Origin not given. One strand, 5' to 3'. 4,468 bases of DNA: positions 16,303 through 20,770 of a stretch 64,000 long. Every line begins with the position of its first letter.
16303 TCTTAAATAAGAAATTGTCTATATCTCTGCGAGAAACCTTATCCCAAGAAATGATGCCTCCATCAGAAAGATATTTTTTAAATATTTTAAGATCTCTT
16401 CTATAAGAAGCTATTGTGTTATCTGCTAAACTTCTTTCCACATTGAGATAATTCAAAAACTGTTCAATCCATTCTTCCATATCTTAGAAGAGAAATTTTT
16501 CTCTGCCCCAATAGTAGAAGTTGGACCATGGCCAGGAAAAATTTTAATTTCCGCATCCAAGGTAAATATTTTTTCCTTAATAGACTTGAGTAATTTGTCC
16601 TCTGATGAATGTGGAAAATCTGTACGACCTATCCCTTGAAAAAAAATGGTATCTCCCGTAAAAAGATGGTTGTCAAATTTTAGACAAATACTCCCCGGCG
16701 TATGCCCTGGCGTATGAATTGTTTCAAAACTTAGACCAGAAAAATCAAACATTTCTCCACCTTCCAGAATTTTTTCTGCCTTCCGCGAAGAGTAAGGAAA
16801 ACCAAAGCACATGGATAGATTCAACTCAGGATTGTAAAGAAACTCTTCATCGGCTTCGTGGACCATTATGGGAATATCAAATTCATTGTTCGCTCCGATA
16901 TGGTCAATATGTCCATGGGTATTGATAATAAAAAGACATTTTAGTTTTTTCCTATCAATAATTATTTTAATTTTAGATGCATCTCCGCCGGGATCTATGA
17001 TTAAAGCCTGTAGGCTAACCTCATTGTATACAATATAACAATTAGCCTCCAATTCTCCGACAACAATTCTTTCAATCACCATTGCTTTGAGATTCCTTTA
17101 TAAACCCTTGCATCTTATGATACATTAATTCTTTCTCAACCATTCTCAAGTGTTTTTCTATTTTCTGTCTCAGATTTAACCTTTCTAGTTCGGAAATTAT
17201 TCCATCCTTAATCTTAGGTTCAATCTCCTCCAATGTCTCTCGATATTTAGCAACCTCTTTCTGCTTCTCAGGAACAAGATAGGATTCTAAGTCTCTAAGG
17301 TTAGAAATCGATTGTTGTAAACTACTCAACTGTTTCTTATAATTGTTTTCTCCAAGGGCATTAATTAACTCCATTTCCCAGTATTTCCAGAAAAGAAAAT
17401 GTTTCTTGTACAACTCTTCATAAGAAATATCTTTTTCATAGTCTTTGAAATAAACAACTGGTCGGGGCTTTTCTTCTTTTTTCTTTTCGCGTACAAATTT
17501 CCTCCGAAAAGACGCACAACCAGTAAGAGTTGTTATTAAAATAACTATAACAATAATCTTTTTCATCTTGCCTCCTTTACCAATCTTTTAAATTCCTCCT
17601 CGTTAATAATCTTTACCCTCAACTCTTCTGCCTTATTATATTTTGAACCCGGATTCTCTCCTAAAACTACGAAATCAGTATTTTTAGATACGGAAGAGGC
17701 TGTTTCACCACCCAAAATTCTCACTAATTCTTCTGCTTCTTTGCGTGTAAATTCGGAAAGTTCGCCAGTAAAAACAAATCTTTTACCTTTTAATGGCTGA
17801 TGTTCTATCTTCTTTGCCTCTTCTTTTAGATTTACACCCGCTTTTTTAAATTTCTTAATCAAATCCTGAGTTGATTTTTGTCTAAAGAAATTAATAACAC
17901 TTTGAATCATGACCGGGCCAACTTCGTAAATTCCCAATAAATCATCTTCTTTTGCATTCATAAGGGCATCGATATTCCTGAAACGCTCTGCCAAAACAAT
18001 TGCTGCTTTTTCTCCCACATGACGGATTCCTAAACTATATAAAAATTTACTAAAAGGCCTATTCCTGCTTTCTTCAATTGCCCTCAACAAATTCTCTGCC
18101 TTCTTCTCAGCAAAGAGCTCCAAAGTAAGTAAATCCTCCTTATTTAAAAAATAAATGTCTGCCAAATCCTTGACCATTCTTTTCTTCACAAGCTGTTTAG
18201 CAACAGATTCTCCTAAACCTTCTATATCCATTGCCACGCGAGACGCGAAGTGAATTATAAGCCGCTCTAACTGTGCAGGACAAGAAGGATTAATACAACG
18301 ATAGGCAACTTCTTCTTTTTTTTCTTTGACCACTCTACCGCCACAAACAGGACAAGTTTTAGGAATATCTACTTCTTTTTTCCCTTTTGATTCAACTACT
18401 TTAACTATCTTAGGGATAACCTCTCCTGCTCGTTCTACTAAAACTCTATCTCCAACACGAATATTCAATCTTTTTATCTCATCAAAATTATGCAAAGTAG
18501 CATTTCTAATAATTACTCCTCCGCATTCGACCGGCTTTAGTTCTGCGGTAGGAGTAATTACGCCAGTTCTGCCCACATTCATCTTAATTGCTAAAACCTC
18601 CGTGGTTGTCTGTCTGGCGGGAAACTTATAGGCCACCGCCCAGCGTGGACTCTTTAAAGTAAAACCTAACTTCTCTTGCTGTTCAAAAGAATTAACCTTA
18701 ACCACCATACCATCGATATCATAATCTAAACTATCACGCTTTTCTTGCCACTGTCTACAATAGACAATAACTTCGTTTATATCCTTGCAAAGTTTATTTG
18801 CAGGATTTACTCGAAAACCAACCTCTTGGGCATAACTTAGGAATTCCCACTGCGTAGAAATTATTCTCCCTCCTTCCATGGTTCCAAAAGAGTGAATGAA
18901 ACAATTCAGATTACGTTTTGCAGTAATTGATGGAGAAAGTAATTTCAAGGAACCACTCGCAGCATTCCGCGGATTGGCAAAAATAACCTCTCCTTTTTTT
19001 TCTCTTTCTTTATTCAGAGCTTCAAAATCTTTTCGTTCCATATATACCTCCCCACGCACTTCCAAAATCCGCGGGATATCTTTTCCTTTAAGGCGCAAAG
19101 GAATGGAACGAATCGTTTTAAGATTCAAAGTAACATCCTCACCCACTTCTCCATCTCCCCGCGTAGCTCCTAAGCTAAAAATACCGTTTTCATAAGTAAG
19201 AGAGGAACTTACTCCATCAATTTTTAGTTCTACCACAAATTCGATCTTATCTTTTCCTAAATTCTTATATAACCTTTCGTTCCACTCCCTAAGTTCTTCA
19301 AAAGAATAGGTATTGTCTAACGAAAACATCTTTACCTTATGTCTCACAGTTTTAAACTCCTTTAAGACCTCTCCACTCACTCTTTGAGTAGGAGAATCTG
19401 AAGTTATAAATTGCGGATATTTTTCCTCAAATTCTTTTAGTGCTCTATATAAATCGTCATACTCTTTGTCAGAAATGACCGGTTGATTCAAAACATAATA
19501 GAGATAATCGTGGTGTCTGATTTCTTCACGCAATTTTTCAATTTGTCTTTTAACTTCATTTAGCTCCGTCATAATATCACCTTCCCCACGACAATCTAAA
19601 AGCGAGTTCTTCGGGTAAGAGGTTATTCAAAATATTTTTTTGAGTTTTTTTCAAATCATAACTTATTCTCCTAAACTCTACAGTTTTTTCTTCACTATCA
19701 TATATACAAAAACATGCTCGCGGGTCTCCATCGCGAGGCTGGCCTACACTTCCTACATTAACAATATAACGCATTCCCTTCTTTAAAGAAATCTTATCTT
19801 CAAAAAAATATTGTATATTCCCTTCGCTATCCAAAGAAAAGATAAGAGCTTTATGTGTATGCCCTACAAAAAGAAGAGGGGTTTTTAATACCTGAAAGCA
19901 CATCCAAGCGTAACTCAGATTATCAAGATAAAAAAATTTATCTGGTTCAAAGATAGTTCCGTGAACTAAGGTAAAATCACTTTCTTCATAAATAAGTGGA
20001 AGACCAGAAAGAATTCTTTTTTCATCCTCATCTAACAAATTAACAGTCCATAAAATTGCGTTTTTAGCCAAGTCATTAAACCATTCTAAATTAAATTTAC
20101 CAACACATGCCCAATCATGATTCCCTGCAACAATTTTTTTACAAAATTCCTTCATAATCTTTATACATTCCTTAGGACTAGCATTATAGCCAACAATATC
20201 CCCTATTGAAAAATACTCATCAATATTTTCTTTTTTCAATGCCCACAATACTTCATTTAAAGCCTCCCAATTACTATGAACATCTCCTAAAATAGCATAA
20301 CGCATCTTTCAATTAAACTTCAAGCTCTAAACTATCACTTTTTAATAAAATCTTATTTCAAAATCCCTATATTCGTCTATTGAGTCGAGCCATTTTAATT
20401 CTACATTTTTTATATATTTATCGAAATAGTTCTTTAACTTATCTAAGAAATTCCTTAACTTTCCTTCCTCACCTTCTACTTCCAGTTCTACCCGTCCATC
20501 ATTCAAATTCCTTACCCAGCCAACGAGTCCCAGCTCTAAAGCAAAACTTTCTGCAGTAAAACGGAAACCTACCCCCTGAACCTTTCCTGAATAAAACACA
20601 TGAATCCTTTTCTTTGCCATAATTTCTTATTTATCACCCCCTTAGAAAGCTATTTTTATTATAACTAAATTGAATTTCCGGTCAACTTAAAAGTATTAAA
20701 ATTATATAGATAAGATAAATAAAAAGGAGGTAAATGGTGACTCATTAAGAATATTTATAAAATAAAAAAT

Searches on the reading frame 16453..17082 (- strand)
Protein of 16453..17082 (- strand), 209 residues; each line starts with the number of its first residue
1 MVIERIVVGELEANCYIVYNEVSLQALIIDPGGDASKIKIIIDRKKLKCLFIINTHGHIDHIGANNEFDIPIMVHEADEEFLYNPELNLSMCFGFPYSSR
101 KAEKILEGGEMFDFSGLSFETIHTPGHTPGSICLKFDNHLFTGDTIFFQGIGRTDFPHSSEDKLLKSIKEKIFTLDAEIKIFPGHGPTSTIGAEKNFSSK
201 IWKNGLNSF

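Call 33: search_protein_families(library=pfam, proteins=[window:16453-17082:-], max_evalue=0.00001)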
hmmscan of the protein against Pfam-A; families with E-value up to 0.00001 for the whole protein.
window:16453-17082:- (209 aa): 1 family
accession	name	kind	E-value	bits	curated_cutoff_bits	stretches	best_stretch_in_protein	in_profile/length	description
PF00753.33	Lactamase_B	-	1.2e-27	97.6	22.7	1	9-185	2-196/196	Metallo-beta-lactamase superfamily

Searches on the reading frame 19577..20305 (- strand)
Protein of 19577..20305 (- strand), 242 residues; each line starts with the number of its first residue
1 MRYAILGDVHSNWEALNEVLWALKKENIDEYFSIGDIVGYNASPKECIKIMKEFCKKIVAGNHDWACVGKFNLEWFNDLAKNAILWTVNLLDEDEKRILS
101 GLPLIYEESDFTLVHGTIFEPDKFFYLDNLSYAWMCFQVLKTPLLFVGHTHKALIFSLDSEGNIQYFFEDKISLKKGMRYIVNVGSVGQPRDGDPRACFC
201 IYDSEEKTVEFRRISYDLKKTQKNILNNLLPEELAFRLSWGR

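Call 34: search_protein_families(library=pfam, proteins=[window:19577-20305:-], max_evalue=0.00001)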
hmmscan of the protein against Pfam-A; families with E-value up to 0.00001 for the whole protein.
window:19577-20305:- (242 aa): 2 families
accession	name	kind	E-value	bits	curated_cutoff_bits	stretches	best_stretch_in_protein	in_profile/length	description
PF12850.12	Metallophos_2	-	1.3e-14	55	27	1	1-206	1-153/154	Calcineurin-like phosphoesterase superfamily domain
PF00149.33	Metallophos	-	1.8e-12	48.5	21.5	1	1-126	1-122/191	Calcineurin-like phosphoesterase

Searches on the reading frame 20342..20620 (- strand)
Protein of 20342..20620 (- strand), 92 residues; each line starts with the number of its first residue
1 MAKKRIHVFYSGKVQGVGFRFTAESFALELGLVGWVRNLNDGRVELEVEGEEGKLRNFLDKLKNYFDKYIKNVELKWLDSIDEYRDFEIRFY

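Call 34: search_protein_families(library=pfam, proteins=[window:20342-20620:-], max_evalue=0.00001)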
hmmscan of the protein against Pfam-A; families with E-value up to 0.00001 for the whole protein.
window:20342-20620:- (92 aa): 1 family
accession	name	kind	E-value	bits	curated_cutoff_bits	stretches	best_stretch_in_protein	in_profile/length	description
PF00708.24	Acylphosphatase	-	3.5e-24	85.4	22.5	1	7-89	2-85/85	Acylphosphatase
